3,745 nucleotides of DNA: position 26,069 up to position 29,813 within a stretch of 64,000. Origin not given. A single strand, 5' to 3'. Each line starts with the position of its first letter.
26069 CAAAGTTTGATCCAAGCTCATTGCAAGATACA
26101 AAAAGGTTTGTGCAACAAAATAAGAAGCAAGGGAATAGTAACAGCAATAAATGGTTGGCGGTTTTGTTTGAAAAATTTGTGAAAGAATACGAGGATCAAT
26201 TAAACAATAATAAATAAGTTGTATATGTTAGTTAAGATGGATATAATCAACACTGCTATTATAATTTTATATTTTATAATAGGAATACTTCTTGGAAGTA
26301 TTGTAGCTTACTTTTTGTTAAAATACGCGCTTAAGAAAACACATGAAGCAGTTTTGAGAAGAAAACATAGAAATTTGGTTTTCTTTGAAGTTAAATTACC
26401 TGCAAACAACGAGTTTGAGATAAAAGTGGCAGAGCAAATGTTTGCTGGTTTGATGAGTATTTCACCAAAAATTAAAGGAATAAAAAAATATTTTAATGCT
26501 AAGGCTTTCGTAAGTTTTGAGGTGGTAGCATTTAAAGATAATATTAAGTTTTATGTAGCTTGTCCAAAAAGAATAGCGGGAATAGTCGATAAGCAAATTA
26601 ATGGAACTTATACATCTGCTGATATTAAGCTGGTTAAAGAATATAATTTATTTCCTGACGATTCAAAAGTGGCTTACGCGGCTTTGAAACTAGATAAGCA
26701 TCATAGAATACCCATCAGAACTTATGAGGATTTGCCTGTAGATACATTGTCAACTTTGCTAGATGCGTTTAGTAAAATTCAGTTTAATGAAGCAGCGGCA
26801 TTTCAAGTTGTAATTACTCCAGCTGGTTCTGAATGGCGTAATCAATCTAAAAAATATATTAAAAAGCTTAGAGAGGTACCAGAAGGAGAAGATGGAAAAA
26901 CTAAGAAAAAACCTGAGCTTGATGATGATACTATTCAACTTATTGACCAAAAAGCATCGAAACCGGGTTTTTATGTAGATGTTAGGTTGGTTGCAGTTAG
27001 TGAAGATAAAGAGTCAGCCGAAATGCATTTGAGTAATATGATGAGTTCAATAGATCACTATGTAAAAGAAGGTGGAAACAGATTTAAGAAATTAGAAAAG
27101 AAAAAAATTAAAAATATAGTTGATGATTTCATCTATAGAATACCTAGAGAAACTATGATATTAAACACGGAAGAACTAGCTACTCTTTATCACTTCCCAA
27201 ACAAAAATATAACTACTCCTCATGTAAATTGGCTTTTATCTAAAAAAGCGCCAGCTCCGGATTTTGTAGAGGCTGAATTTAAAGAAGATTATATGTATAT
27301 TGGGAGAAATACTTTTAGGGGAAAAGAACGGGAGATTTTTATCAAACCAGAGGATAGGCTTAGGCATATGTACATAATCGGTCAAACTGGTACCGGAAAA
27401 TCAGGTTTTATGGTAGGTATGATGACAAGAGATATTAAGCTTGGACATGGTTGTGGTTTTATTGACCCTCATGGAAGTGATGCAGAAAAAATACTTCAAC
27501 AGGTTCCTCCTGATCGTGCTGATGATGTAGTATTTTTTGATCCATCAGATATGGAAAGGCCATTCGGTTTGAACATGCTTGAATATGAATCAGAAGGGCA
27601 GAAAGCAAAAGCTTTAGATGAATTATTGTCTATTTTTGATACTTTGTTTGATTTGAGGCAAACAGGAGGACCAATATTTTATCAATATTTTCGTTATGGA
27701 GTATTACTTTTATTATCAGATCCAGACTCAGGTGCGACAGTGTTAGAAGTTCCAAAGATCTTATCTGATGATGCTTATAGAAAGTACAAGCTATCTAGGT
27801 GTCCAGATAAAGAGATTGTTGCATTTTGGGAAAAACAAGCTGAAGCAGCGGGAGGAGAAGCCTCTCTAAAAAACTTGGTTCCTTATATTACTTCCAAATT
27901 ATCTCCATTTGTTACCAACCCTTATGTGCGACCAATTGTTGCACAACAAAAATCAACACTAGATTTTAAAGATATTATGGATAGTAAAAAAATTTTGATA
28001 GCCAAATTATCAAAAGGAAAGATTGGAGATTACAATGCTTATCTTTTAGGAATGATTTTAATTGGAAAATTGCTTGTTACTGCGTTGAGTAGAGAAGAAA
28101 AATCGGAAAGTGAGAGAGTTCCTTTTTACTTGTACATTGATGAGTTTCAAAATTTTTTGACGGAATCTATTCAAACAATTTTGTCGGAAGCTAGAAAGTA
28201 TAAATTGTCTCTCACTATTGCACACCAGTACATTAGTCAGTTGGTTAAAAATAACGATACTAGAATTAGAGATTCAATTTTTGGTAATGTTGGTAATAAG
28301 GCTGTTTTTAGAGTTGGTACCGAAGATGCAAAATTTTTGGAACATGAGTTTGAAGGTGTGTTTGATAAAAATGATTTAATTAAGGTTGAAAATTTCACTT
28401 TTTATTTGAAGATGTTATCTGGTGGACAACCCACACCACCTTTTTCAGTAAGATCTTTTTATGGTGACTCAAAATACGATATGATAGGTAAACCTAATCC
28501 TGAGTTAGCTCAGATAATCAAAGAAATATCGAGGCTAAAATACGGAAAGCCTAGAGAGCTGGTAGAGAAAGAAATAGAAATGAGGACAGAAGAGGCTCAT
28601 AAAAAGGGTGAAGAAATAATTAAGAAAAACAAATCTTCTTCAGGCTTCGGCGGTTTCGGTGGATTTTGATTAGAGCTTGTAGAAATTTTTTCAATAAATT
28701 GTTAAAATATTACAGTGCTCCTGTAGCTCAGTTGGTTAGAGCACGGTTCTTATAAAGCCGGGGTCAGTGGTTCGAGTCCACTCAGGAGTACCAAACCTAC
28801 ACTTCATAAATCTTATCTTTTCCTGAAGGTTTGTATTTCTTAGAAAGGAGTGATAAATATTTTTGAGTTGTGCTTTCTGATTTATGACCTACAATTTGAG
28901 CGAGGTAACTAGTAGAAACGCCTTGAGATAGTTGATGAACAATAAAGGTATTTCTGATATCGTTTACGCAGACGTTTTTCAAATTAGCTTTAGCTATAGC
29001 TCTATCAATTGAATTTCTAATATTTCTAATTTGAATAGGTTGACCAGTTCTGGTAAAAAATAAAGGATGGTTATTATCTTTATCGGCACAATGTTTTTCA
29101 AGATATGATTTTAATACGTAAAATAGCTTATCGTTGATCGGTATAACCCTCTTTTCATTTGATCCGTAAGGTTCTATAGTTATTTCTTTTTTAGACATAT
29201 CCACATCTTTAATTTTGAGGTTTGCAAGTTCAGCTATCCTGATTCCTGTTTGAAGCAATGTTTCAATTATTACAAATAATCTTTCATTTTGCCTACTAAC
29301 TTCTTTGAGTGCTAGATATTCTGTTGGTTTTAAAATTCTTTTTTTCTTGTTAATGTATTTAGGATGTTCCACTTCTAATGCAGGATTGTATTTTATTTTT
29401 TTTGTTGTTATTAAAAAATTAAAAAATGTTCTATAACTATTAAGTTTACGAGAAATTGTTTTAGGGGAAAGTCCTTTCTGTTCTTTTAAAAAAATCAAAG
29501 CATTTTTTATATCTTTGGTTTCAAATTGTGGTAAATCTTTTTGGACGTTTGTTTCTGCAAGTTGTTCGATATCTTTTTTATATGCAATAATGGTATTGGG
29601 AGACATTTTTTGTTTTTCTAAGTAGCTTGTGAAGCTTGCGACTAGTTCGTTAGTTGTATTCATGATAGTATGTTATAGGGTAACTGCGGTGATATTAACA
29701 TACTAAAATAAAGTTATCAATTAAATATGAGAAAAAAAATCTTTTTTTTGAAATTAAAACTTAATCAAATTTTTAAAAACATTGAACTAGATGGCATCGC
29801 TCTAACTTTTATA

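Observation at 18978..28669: Candidate novel cell-envelope-spanning (T4SS-like / conjugation-like) module downstream of the pilin array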

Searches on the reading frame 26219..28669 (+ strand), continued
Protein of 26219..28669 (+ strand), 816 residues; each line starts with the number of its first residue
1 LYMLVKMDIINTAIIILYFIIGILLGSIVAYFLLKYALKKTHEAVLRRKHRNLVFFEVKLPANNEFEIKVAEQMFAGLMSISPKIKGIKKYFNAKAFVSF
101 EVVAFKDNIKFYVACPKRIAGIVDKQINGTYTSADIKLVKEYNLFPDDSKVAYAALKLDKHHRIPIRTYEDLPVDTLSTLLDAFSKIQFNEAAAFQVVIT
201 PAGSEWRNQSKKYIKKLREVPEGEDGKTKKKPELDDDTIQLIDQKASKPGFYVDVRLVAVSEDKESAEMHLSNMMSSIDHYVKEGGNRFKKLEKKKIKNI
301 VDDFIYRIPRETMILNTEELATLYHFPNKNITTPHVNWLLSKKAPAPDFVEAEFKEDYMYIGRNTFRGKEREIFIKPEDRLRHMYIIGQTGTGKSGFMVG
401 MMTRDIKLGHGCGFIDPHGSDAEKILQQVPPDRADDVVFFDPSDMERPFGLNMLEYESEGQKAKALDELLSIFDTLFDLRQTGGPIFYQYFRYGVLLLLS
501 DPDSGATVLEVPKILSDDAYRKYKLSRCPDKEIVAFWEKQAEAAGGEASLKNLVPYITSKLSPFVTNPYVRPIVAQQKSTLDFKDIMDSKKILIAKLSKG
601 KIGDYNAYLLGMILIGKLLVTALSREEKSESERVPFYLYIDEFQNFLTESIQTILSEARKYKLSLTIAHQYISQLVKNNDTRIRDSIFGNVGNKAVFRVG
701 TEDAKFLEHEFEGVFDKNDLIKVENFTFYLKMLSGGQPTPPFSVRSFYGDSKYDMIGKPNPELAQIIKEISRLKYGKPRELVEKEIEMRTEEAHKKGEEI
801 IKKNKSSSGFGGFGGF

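Call 59: search_solved_structures(query=A3, max_evalue=1)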
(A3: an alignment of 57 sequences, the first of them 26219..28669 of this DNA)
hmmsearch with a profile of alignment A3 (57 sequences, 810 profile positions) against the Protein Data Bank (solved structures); distinct sequences matched with E-value up to 1: 5.
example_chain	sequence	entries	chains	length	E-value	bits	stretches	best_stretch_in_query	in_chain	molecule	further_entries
6sz9_A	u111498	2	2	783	3.2e-05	25.3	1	363-417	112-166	IcmO (DotL)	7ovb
1gl6_A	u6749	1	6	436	0.00023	22.5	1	370-418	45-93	ATPASE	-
1e9r_A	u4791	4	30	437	0.00023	22.5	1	370-418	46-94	CONJUGAL TRANSFER PROTEIN TRWB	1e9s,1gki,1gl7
2kjq_A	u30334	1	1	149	0.002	19.4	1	367-412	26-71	DnaA-related protein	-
9x1l_A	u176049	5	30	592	0.011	17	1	354-418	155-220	DNA helicase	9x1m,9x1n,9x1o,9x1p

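Call 95: list_cluster_members(proteins=[L057:9560-12310:+, L057:9671-12310:+, L057:9755-12310:+, P0063, P0071, P0103])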
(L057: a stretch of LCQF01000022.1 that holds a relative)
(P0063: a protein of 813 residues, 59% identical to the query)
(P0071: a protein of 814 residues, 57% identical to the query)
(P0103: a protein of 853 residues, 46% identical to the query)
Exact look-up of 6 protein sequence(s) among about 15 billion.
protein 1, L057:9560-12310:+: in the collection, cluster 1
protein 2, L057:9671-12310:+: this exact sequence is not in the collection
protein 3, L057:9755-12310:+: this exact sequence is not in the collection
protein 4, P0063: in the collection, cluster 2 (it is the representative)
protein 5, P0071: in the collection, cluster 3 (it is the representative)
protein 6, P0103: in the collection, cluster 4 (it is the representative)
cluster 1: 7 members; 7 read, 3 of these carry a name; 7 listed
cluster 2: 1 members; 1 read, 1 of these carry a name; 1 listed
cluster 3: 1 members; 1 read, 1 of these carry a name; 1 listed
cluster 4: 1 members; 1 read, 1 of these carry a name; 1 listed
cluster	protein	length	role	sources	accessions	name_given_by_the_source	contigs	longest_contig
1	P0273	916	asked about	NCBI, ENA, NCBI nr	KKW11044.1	MAG: hypothetical protein UY50_C0022G0012 [Parcubacteria group bacterium GW2011_GWA2_49_9]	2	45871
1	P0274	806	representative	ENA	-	-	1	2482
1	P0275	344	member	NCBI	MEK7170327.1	MAG: TraM recognition domain-containing protein, partial [Patescibacteria group bacterium]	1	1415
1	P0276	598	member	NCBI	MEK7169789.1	MAG: hypothetical protein AAB767_00705, partial [Patescibacteria group bacterium]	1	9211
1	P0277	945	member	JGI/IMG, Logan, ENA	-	-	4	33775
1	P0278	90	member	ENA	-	-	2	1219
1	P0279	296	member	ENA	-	-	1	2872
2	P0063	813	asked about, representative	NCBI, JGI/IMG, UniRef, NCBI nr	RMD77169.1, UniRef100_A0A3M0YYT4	hypothetical protein D6810_01780 [Candidatus Dojkabacteria bacterium] | Uncharacterized protein n=1 Tax=Candidatus Dojkabacteria bacterium TaxID=2099670 ... | MAG: hypothetical protein D6810_01780 [Candidatus Dojkabacteria bacterium]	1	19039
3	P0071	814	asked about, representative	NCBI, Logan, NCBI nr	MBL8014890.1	MAG: TraM recognition domain-containing protein [Candidatus Doudnabacteria bacterium] | TraM recognition domain-containing protein [Candidatus Doudnabacteria bacterium]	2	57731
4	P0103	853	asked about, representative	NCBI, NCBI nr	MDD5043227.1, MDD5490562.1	MAG: type IV secretion system DNA-binding domain-containing protein [Patescibacteria ... | type IV secretion system DNA-binding domain-containing protein [Patescibacteria group ...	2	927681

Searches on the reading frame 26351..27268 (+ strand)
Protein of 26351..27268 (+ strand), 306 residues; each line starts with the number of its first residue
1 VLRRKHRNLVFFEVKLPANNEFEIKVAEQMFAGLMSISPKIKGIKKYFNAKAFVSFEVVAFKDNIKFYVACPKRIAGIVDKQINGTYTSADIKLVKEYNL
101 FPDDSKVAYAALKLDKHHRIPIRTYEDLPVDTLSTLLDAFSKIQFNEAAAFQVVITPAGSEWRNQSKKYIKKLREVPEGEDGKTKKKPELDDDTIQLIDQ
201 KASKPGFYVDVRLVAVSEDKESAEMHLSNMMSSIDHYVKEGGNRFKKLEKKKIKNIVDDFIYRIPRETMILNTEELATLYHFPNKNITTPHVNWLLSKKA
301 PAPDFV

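Call 81: predict_structure(alignment_id=A7)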
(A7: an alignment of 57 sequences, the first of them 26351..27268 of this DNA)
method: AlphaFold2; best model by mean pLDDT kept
length: 306 residues; sequences in the alignment: 57
mean_pLDDT: 91.8   pTM: 0.90
mean pLDDT of the five models: 91.8, 90.3, 90.3, 90.2, 89.9
residues with pLDDT >= 90: 242; 70-90: 47; 50-70: 17; < 50: 0
segments of 3 or more residues with pLDDT < 50: none
pLDDT, mean of each block of 10 residues (from residue 1): 81 94 94 90 81 96 98 96 94 95 93 96 95 96 97 97 95 77 69 93 97 98 98 94 94 90 94 98 94 84 65
secondary structure, 60 per line:
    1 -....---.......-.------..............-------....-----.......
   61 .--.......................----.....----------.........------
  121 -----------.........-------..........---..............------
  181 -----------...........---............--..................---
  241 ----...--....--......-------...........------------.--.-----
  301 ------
elements in order: H2-5 E9-15 H24-37 H45-48 E54-61 E64-72 H73-86 E91-95 E106-114 H132-140 E148-157 H161-174 H192-202 E206-217 H220-237 E245-247 H250-253 H256-261 E269-272 H273-279

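Call 90: fold_search(model_id=the predicted structure, library=pdb)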
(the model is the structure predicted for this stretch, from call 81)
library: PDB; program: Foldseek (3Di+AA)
matches with E <= 10: 925; with E <= 0.001: 16
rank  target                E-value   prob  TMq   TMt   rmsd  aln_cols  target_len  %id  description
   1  7o42_A                3.4e-07  1.00  0.54  0.20   5.8       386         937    8  TrwK/VirB4unbound trimer of dimers complex (with Hcp1) from the R388 type IV secretion system determined by cryo-EM. (released 2022-06-22)
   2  7o42_E                3.9e-07  1.00  0.52  0.20   7.4       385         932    7  TrwK/VirB4unbound trimer of dimers complex (with Hcp1) from the R388 type IV secretion system determined by cryo-EM. (released 2022-06-22)
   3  8rtd_h                5.5e-07  1.00  0.51  0.36   6.9       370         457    8  Stalk-Arches-IMC structure from the fully-assembled R388 type IV secretion system determined by cryo-EM. (released 2024-06-19)
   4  8rtd_V                5.9e-07  1.00  0.51  0.25   8.6       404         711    8  Stalk-Arches-IMC structure from the fully-assembled R388 type IV secretion system determined by cryo-EM. (released 2024-06-19)
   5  8rtb_B                7.9e-07  1.00  0.52  0.27   7.0       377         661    7  Extended inner membrane complex (IMC) protomer structure (TrwM/VirB3-TrwK/VirB4-TrwI/VirB6-TrwG/VirB8-TrwE/VirB10) fro (released 2024-06-19)
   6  8rtd_P                8.9e-07  1.00  0.50  0.23   7.7       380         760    8  Stalk-Arches-IMC structure from the fully-assembled R388 type IV secretion system determined by cryo-EM. (released 2024-06-19)
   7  7o41_B                1.4e-06  1.00  0.52  0.26   7.4       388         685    9  Hexameric composite model of the Inner Membrane Complex (IMC) with the Arches from the fully-assembled R388 type IV se (released 2022-06-22)
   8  7o43_A                1.4e-06  1.00  0.46  0.21   8.3       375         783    6  TrwK/VirB4unbound dimer complex from R388 type IV secretion system determined by cryo-EM. (released 2022-06-22)
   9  7o43_B                2.1e-06  1.00  0.47  0.21   8.5       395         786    6  TrwK/VirB4unbound dimer complex from R388 type IV secretion system determined by cryo-EM. (released 2022-06-22)
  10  8rtb_A                9.6e-06  1.00  0.48  0.22   8.9       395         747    8  Extended inner membrane complex (IMC) protomer structure (TrwM/VirB3-TrwK/VirB4-TrwI/VirB6-TrwG/VirB8-TrwE/VirB10) fro (released 2024-06-19)
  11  8rtd_O                9.6e-06  1.00  0.48  0.21   8.9       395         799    8  Stalk-Arches-IMC structure from the fully-assembled R388 type IV secretion system determined by cryo-EM. (released 2024-06-19)
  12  8rtd_T                9.6e-06  1.00  0.48  0.21   8.9       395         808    8  Stalk-Arches-IMC structure from the fully-assembled R388 type IV secretion system determined by cryo-EM. (released 2024-06-19)
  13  8rtd_g                1.0e-05  1.00  0.40  0.20  10.3       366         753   10  Stalk-Arches-IMC structure from the fully-assembled R388 type IV secretion system determined by cryo-EM. (released 2024-06-19)
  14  7o41_A                2.7e-04  1.00  0.44  0.21   8.6       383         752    9  Hexameric composite model of the Inner Membrane Complex (IMC) with the Arches from the fully-assembled R388 type IV se (released 2022-06-22)
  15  4ud8_A                5.8e-04  0.97  0.30  0.20   9.4       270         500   10  AtBBE15 (released 2015-06-10)
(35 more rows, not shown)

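Call 91: search_protein_representatives(protein=window:26351-27268:+)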
Query: 306 residues. Proteins with E-value up to 0.001 (for the whole library): 1726; up to 1e-10: 702; up to 1e-30: 70. The best 150 are listed.
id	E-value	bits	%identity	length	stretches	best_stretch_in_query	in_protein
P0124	7.2e-79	281.4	42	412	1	6-303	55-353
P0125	2.8e-70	253.2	46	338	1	2-270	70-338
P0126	9.8e-60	218.6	40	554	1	5-303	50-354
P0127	2.8e-58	213.8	41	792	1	10-304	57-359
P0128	3.0e-58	213.7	41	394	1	11-303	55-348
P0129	8.2e-55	202.4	59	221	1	1-152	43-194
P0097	2.8e-53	197.4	38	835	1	3-304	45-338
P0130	2.8e-53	197.4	39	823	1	8-303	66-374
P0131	5.9e-49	183.2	36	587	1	6-304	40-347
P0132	1.7e-48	181.7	37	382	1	8-303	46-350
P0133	1.4e-47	178.7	40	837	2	22-176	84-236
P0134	8.0e-45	169.6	35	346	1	20-304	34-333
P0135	1.8e-44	168.5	36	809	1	7-303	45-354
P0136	3.6e-43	164.2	39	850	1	8-303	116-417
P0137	5.1e-42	160.4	37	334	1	7-240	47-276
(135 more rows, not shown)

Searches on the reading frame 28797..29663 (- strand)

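Call 8: search_protein_families(library=pfam, proteins=[window:28797-29663:-], max_evalue=0.01)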
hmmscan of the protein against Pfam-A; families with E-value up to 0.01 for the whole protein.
window:28797-29663:- (288 aa): 5 families
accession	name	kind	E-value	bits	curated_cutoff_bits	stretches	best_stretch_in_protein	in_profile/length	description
PF00589.27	Phage_integrase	-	2.5e-28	99.4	27.1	1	119-272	11-168/172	Phage integrase family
PF02899.23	Phage_int_SAM_1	-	2.6e-11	44.1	22.3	1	9-86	2-81/83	Phage integrase, N-terminal SAM-like domain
PF13495.12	Phage_int_SAM_4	-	3.4e-07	31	27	1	7-84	1-78/85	Phage integrase, N-terminal SAM-like domain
PF13102.12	Phage_int_SAM_5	-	0.00027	21.7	22.3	0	4-43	47-86/98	Phage integrase SAM-like domain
PF16795.10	Phage_integr_3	-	0.0031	17.9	27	0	218-273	94-148/161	Archaeal phage integrase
